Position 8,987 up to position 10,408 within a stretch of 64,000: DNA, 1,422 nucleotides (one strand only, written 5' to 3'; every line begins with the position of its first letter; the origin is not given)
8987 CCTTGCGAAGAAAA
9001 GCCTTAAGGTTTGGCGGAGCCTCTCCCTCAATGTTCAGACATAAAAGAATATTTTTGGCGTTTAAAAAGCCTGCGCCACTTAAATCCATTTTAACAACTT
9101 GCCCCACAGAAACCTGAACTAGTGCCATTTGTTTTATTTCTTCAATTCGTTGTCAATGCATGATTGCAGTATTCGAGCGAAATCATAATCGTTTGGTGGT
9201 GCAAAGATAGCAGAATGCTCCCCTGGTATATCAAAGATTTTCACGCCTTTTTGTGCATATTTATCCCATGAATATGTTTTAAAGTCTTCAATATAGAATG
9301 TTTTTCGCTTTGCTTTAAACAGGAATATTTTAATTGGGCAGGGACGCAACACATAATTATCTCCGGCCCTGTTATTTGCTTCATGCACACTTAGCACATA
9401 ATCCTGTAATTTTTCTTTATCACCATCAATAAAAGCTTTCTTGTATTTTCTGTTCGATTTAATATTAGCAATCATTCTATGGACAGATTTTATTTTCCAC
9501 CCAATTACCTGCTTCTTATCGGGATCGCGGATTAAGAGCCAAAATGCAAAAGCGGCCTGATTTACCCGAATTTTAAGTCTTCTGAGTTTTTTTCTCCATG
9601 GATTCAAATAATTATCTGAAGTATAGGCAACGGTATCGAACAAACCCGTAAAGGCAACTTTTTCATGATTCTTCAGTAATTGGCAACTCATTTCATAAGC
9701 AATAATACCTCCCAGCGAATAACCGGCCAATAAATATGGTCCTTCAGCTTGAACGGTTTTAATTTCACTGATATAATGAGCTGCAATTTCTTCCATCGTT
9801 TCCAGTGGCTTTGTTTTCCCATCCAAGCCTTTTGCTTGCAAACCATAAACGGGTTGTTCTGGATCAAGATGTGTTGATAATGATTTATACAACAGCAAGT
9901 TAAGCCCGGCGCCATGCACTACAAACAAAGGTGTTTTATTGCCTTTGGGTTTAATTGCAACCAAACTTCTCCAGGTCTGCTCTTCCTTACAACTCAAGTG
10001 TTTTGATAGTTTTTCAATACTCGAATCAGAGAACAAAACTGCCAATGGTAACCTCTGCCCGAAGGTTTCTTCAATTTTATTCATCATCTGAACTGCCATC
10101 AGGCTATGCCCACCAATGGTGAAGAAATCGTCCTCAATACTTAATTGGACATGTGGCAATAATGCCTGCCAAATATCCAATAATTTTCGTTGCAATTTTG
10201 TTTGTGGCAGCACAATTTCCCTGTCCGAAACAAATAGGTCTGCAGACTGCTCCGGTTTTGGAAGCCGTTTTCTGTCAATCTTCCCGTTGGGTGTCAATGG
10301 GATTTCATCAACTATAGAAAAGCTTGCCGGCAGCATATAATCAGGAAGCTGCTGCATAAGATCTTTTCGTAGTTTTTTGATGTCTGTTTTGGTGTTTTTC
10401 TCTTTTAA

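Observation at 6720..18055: Self-contained four-gene NRPS operon (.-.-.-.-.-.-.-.-TE, PPTase, membrane hydrolase, formyltransferase-fold protein) between housekeeping genes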

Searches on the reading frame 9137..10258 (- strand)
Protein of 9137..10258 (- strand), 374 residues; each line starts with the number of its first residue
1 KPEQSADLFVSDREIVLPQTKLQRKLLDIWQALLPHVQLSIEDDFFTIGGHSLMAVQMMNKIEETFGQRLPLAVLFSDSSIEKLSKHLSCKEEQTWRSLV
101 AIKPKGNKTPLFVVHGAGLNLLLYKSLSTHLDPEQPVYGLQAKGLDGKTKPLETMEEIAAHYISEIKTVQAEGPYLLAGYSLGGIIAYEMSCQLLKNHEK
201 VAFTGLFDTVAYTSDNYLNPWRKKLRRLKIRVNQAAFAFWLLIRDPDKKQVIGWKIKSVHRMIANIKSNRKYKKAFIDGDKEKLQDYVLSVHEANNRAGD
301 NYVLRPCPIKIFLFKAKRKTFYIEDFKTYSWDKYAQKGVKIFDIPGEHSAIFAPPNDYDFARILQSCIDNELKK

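Call 17: find_homologous_proteins(query=window:9137-10258:-, max_evalue=1e-10)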
Query window:9137-10258:- (374 aa): 201 proteins with E <= 1e-10 among 2460 candidates; the best 120 are listed.
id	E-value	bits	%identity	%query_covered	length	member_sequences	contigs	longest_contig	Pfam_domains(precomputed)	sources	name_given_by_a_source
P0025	2.4e-111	390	49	98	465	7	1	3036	PF00550.32,PF13193.13,PF00975.27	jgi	jgi:thioesterase domain-containing protein/acyl carrier protein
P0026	8.2e-103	362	44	95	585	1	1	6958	PF00550.32,PF13193.13,PF00561.27,PF00975.27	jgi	-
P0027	2.1e-100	354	42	100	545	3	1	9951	PF00550.32,PF00561.27,PF00975.27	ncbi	ncbi:MAG: alpha/beta fold hydrolase, partial [Pedobacter sp.]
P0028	1.1e-97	345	47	96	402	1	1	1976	PF00550.32,PF00975.27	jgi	-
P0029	6.4e-97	343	46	100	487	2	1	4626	PF00550.32,PF13193.13,PF00975.27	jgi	jgi:thioesterase domain-containing protein/acyl carrier protein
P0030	9.4e-96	339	51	83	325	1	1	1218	PF00975.27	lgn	-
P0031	1.0e-95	339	47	98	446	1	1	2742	PF00550.32,PF13193.13,PF00975.27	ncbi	ncbi:MAG: non-ribosomal peptide synthetase, partial [Syntrophothermus sp.]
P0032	2.3e-93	331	46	98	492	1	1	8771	PF00550.32,PF13193.13,PF00975.27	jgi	-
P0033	6.3e-93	330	45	98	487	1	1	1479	PF00550.32,PF13193.13,PF00975.27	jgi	jgi:thioesterase domain-containing protein/acyl carrier protein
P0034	6.5e-93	330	45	99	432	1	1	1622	PF00550.32,PF13193.13,PF00975.27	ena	-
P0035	9.1e-92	326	47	94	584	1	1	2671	PF00550.32,PF00501.35,PF13193.13,PF00975.27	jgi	jgi:thioesterase domain-containing protein/acyl carrier protein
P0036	5.0e-91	324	46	95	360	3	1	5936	PF00550.32,PF00975.27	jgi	jgi:thioesterase domain-containing protein/acyl carrier protein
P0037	9.1e-91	323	44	96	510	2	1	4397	PF00550.32,PF13193.13,PF00975.27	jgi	-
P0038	1.6e-90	322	43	98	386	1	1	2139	PF00550.32,PF00561.27,PF00975.27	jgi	-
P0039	4.3e-90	320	47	95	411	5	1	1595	PF00550.32,PF00975.27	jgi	jgi:thioesterase domain-containing protein/acyl carrier protein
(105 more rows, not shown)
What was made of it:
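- Tried and rejected: It was replaced by a T-TE query (call 17).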

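Call 19: find_related_loci(query=A1, collection=genome_contigs, flank=10000)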
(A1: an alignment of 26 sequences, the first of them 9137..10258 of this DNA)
Query A1 (374 aa) in genome_contigs; peptide patterns used: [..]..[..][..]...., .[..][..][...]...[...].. (x = any residue, [..] = any of these).
600 stretches matched a pattern (row limit reached: there are more); 592 encode a relative of the query (tblastn E <= 1e-3); the best 80 are kept; 80 distinct loci.
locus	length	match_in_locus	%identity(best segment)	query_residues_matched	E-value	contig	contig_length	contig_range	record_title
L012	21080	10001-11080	52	14-369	2e-119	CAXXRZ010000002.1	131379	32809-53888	MAG: uncultured Draconibacterium sp. isolate e6f8527d-8532-42de-a18c-3e25f3ade8e3 genome assembly, contig: contig_2, who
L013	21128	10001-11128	47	2-374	1e-105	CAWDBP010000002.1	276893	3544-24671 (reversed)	MAG: uncultured Bacteroidales bacterium isolate MFD01689.bin.1.120 genome assembly, contig: contig_11683, whole genome s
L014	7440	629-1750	47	2-372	3e-105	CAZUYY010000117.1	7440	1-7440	MAG TPA_asm: uncultured Prolixibacteraceae bacterium isolate binchicken_co3_102 genome assembly, contig: NODE_32560_leng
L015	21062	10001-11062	48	16-373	1e-104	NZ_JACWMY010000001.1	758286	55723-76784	Mucilaginibacter pankratovii strain ZT4R22 NODE_1_length_758286_cov_39.005044, whole genome shotgun sequence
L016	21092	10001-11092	47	2-369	3e-103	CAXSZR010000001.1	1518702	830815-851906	MAG TPA_asm: uncultured Mucilaginibacter sp. isolate private_GTX0158_metawrap_bin.2 genome assembly, contig: private_GTX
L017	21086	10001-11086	46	2-369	2e-101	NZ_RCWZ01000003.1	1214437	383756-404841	Mucilaginibacter kameinonensis strain SCK scaffold3, whole genome shotgun sequence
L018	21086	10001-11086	46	2-369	2e-101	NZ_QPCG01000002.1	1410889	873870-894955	Mucilaginibacter endophyticus strain RS1 Scaffold2, whole genome shotgun sequence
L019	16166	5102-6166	46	18-369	2e-101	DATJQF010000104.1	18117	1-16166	MAG TPA_asm: Bacteroidales bacterium isolate SMAG_U14933 k141_4690355, whole genome shotgun sequence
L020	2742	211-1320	47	2-369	8e-105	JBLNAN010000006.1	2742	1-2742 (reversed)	MAG: Syntrophothermus sp. isolate MAG176 PRJNA951521_bin35_renamed_5, whole genome shotgun sequence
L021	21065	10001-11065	46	16-374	3e-101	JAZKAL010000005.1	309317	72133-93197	MAG: Bacteroidota bacterium isolate ADI_H3L2_1_122_18_3-bin023_1 ADIH3L21_B023_1_000000000005, whole genome shotgun sequ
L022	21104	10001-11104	45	1-374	8e-101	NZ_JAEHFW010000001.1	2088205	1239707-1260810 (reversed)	Mucilaginibacter segetis strain SD-g NODE_1_length_2088205_cov_61.996304, whole genome shotgun sequence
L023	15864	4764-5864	45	9-370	8e-101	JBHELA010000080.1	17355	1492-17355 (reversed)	MAG: Ignavibacteria bacterium isolate bin.751 k141_5264306, whole genome shotgun sequence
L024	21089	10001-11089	45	2-369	7e-101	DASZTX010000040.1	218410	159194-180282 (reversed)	MAG TPA_asm: Mucilaginibacter sp. isolate SMAG_U6088 k141_1062494, whole genome shotgun sequence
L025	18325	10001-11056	46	14-369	2e-100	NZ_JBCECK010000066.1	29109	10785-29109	MAG: Mucilaginibacter sp. isolate bin02__SEP_COME_DAS NODE_1066_length_29109_cov_11.806464, whole genome shotgun sequenc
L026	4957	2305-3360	48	14-369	9e-101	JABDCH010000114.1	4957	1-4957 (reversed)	MAG: Bacteroidetes bacterium isolate BWMinControl_Nextera61_MAG2 3300020807.a:Ga0207037_10764, whole genome shotgun sequ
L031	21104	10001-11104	44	2-373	2e-99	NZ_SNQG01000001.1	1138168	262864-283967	Mucilaginibacter phyllosphaerae strain PP-F2FG21 NODE_1_length_1138168_cov_102.298062, whole genome shotgun sequence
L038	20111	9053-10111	44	14-369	5e-99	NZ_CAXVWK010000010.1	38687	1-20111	MAG: Mucilaginibacter sp. isolate coassembly-bin315 k141_734940, whole genome shotgun sequence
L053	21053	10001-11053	44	14-369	3e-95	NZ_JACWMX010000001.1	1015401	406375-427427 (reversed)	Mucilaginibacter glaciei strain ZB1P21 NODE_1_length_1015401_cov_89.642256, whole genome shotgun sequence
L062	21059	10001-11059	44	16-373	7e-93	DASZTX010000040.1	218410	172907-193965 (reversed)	MAG TPA_asm: Mucilaginibacter sp. isolate SMAG_U6088 k141_1062494, whole genome shotgun sequence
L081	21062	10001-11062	44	16-374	3e-89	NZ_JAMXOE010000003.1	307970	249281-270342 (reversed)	Mucilaginibacter flavidus strain RT5R15 NODE_3_length_307970_cov_31.133509, whole genome shotgun sequence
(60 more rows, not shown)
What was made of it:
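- On Bacteroidota Gly-TE NRPS family (delineated here, uncharacterised): TE 40-52 % identical (calls 17, 19).
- Tried and rejected: The Bacteroidota assignment rests on the taxonomy of the relatives (calls 17, 19).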

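Call 43: search_protein_families(library=pfam, proteins=[L012:413-1987:+, L012:11088-11861:+, L012:11874-12656:+, L012:12726-13211:+, L012:13186-14358:+, L012:14440-15348:+, L012:15782-16717:+, L012:16788-17213:+, L012:17356-17772:+, L012:17889-20894:+], max_evalue=0.001)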
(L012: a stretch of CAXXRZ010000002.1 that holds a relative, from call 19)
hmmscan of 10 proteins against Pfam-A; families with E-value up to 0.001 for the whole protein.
L012:413-1987:+ (524 aa): 1 family
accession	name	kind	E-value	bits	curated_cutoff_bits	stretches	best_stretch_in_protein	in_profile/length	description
PF01609.27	DDE_Tnp_1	-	4e-12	46.7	23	1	189-456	7-198/200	Transposase DDE domain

L012:11088-11861:+ (257 aa): 2 families
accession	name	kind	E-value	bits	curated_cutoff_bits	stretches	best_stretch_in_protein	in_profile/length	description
PF01648.25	ACPS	-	5.7e-13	49.3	25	1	132-219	2-98/111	4'-phosphopantetheinyl transferase superfamily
PF22624.1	AASDHPPT_N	-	4.5e-08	33.7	27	1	49-126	14-96/100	4'-phosphopantetheinyl transferase, N-terminal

L012:11874-12656:+ (260 aa): 1 family
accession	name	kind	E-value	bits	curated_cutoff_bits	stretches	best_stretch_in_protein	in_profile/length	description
PF00551.24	Formyl_trans_N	-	1.4e-16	61.2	26.1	1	60-193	31-155/181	Formyl transferase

L012:12726-13211:+ (161 aa): 4 families
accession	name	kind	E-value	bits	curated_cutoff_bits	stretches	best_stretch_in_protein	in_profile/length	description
PF08281.18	Sigma70_r4_2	-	6.8e-17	61.3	25.7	1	98-150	2-54/54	Sigma-70, region 4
PF04542.20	Sigma70_r2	-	1.3e-11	44.5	24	1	11-75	3-70/71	Sigma-70 region 2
PF04545.22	Sigma70_r4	-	4e-11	42.7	24.1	1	103-150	1-48/50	Sigma-70, region 4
PF07638.17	Sigma70_ECF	-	5.6e-05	23.5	21.1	1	35-148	53-177/185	ECF sigma factor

L012:13186-14358:+ (390 aa): 0 families

L012:14440-15348:+ (302 aa): 1 family
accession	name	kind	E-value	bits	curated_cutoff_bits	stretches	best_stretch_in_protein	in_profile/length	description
PF13568.12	OMP_b-brl_2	-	1.1e-08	35.7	27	1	104-282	11-174/175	Outer membrane protein beta-barrel domain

L012:15782-16717:+ (311 aa): 3 families
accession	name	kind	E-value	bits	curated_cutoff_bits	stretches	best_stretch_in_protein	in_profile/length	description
PF00056.29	Ldh_1_N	-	2.9e-42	144.5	27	1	1-142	1-141/141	lactate/malate dehydrogenase, NAD binding domain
PF02866.23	Ldh_1_C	-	3.3e-32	112.3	22.6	1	147-301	3-166/174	lactate/malate dehydrogenase, alpha/beta C-terminal domain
PF03721.20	UDPG_MGDP_dh_N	-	1.9e-05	24.7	27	1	1-126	1-127/187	UDP-glucose/GDP-mannose dehydrogenase family, NAD binding domain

L012:16788-17213:+ (141 aa): 1 family
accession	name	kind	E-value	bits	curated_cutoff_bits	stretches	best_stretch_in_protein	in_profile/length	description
PF13650.11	Asp_protease_2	-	2.7e-05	25.2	24.3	1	22-122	2-90/90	Aspartyl protease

L012:17356-17772:+ (138 aa): 0 families

L012:17889-20894:+ (1001 aa): 6 families
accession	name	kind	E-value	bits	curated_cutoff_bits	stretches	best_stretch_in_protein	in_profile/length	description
PF02355.23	SecD_SecF_C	-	4e-86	287.7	20.5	2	810-990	15-188/189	Protein export membrane protein SecD/SecF, C-terminal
PF22599.2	SecDF_P1_head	-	1.9e-28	99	27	1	394-490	18-114/114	SecDF, P1 head subdomain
PF21760.3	SecD_1st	-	6.7e-19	67.5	27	1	181-237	2-57/60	Protein translocase subunit SecDF, P1 domain, N-terminal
PF07549.19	Sec_GG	-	2.5e-17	62.2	20.3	2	709-735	2-28/28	SecD/SecF GG Motif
PF00873.25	ACR_tran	-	2.4e-05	22.7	28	1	506-658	327-484/1021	AcrB/AcrD/AcrF family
PF03176.21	MMPL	-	0.00076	18.9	20.5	1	532-652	166-291/333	MMPL family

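Call 66: search_protein_families(library=pfam, proteins=[L016:11110-12027:+, L016:12024-13199:+, L017:13235-14374:-, L013:11901-13556:+, L017:11184-12329:+, L062:13564-14244:+, L062:14249-16408:+, L062:16613-18109:+, L062:12471-13559:+], max_evalue=0.001)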
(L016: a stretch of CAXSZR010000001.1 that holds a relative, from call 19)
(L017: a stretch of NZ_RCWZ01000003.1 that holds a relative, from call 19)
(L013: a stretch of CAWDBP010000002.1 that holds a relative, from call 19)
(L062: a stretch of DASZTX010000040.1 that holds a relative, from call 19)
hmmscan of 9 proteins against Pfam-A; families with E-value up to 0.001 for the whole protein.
L016:11110-12027:+ (305 aa): 3 families
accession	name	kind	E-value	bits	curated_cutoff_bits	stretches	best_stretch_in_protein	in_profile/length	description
PF00535.33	Glycos_transf_2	-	5.6e-24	85.4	23.3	1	5-128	1-128/168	Glycosyl transferase family 2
PF10111.15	Glyco_tranf_2_2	-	5.6e-07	29.8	27.3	1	13-185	12-185/276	Glycosyltransferase like family 2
PF13641.12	Glyco_tranf_2_3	-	1.1e-06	29.2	27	1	4-236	3-226/230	Glycosyltransferase like family 2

L016:12024-13199:+ (391 aa): 5 families
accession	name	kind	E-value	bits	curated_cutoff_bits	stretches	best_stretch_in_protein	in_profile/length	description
PF00535.33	Glycos_transf_2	-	5e-18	66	23.3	1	52-215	2-166/168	Glycosyl transferase family 2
PF13641.12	Glyco_tranf_2_3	-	1.5e-15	58.2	27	1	48-263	1-226/230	Glycosyltransferase like family 2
PF13632.12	Glyco_trans_2_3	-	6.7e-14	52.6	27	1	131-341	3-195/198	Glycosyl transferase family group 2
PF13506.12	Glyco_transf_21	-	3e-09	37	21.7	1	112-263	16-171/174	Glycosyl transferase family 21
PF10111.15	Glyco_tranf_2_2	-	5.7e-05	23.2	27.3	1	54-147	6-102/276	Glycosyltransferase like family 2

L017:13235-14374:- (379 aa): 2 families
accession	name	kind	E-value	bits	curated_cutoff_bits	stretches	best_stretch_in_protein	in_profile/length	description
PF07228.17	SpoIIE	-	5e-22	79.2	25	1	184-375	3-189/192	Stage II sporulation protein E (SpoIIE)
PF00072.30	Response_reg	-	4.1e-21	75.7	30.2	1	7-111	1-103/111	Response regulator receiver domain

L013:11901-13556:+ (551 aa): 2 families
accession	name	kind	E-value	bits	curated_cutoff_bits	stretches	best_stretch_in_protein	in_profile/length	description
PF13229.12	Beta_helix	-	0.0002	21.5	25.9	0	219-371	11-138/158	Right handed beta helix region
PF18962.6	Por_Secre_tail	-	0.00027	21.6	27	0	473-548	2-74/75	Secretion system C-terminal sorting domain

L017:11184-12329:+ (381 aa): 1 family
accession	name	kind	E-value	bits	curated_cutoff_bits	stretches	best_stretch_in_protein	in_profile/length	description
PF01757.29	Acyl_transf_3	-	1.4e-24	87.2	31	1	22-357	3-324/326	Acyltransferase domain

L062:13564-14244:+ (226 aa): 1 family
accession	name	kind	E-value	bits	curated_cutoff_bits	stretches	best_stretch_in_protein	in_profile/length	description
PF02321.23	OEP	-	1.6e-20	74.1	22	1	36-219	1-187/187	Outer membrane efflux protein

L062:14249-16408:+ (719 aa): 4 families
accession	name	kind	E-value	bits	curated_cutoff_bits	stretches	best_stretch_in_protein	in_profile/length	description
PF13614.12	AAA_31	-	1.6e-06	28.6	27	1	545-670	2-139/177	AAA domain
PF01656.29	CbiA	-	2.1e-05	24.9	25.4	1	548-708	2-82/125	CobQ/CobB/MinD/ParA nucleotide binding domain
PF06564.18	CBP_BcsQ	-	0.00012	22.1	21.3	0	546-583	3-40/234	Cellulose biosynthesis protein BcsQ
PF02706.20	Wzz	-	0.00018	22.2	25.5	1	3-94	5-91/91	Chain length determinant protein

L062:16613-18109:+ (498 aa): 1 family
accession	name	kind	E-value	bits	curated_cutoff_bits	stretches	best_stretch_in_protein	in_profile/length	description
PF04932.20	Wzy_C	-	9e-14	51.9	31.7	1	278-416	3-149/149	O-Antigen ligase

L062:12471-13559:+ (362 aa): 1 family
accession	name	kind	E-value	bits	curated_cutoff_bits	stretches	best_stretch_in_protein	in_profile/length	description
PF02397.22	Bac_transf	-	4.7e-61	205.9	27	1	160-358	1-179/179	Bacterial sugar transferase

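Call 75: search_protein_families(library=pfam, proteins=[L053:102-2252:+, L031:3662-5167:+, L031:5182-5796:+, L017:4543-5886:+, L025:5916-7127:+, L038:6208-7395:+, L081:468-7031:+], max_evalue=0.001)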
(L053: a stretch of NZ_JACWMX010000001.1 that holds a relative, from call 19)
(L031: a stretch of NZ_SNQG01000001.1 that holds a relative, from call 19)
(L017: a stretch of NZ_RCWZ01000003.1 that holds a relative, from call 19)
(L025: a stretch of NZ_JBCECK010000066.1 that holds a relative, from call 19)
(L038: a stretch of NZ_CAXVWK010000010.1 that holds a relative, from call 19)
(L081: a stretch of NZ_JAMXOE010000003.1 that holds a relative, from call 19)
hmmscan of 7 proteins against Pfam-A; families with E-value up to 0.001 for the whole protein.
L053:102-2252:+ (716 aa): 3 families
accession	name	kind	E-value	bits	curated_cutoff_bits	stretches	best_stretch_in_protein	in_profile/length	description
PF13614.12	AAA_31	-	5.8e-09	36.6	27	1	545-676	2-145/177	AAA domain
PF02706.20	Wzz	-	1.8e-07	31.8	25.5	1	2-91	4-88/91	Chain length determinant protein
PF01656.29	CbiA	-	0.00069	20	25.4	0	548-712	2-85/125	CobQ/CobB/MinD/ParA nucleotide binding domain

L031:3662-5167:+ (501 aa): 1 family
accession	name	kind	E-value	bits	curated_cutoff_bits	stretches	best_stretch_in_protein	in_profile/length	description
PF04932.20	Wzy_C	-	8.4e-12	45.6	31.7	1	280-415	6-149/149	O-Antigen ligase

L031:5182-5796:+ (204 aa): 3 families
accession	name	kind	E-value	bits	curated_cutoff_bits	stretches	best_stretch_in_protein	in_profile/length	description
PF00132.30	Hexapep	-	1.4e-13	50.4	27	1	141-175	2-36/36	Bacterial transferase hexapeptide (six repeats)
PF14602.12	Hexapep_2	-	3.6e-09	36.6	27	1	140-175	1-34/34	Hexapeptide repeat of succinyl-transferase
PF25084.1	LbH_EIF2B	-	0.00084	19.8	54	0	84-171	21-103/105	EIF2B subunit epsilon LbH domain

L017:4543-5886:+ (447 aa): 2 families
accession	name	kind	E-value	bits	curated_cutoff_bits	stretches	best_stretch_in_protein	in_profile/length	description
PF13440.11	Polysacc_synt_3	-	7.2e-29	101.4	23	1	31-327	1-290/293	Polysaccharide biosynthesis protein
PF01943.22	Polysacc_synt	-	6.5e-17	62.3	28.2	1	18-277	11-272/274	Polysaccharide biosynthesis protein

L025:5916-7127:+ (403 aa): 3 families
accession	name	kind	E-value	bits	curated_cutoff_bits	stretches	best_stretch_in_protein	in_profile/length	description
PF13692.12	Glyco_trans_1_4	-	4.4e-12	46.9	27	1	229-365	1-142/142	Glycosyl transferases group 1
PF13524.12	Glyco_trans_1_2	-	9.4e-12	45.5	25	1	246-389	4-142/144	Glycosyl transferase-like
PF00534.26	Glycos_transf_1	-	8.2e-11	42.2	26.4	1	227-371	13-163/172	Glycosyl transferases group 1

L038:6208-7395:+ (395 aa): 3 families
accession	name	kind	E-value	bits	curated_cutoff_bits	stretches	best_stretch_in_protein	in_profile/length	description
PF13641.12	Glyco_tranf_2_3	-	2.1e-24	87.2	27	1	50-268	3-228/230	Glycosyltransferase like family 2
PF13632.12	Glyco_trans_2_3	-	5.3e-14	52.9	27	1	133-342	3-192/198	Glycosyl transferase family group 2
PF00535.33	Glycos_transf_2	-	2.3e-08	34.6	23.3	1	52-208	2-158/168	Glycosyl transferase family 2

L081:468-7031:+ (2187 aa): 10 families
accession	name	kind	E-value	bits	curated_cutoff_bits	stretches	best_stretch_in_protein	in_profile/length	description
PF00109.32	ketoacyl-synt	-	6.3e-72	242.6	20.8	1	603-851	3-252/252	Beta-ketoacyl synthase, N-terminal domain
PF00501.34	AMP-binding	-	3.2e-66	224.1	29.9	1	10-355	1-384/384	AMP-binding enzyme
PF00202.27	Aminotran_3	-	8.3e-48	163.5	30.5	1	1743-2103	8-373/403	Aminotransferase class-III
PF00698.26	Acyl_transf_1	-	8.3e-45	154.1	32.7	1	1123-1423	1-300/319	Acyl transferase domain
PF02801.28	Ketoacyl-synt_C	-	5.1e-40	136.6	20.8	1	859-974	1-116/119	Beta-ketoacyl synthase, C-terminal domain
PF00550.31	PP-binding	-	1.1e-27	96.5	20.8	2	1513-1579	2-67/67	Phosphopantetheine attachment site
PF16197.11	KAsynt_C_assoc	-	3.1e-17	63.4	33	1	980-1092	2-111/111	Ketoacyl-synthetase C-terminal extension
PF22621.2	CurL-like_PKS_C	-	2.7e-15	56.5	27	1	1041-1103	2-64/64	CurL-like, PKS C-terminal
PF13193.12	AMP-binding_C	-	5.3e-10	40.5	24.5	1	414-488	1-76/76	AMP-binding enzyme C-terminal domain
PF22336.2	RhiE-like_linker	-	6.2e-10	39.4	27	1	1045-1105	3-62/67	RhiE-like, KS-MAT linker domain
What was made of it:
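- A(Gly)-T-TE genes sit between glycosyltransferase genes (calls 66, 75).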
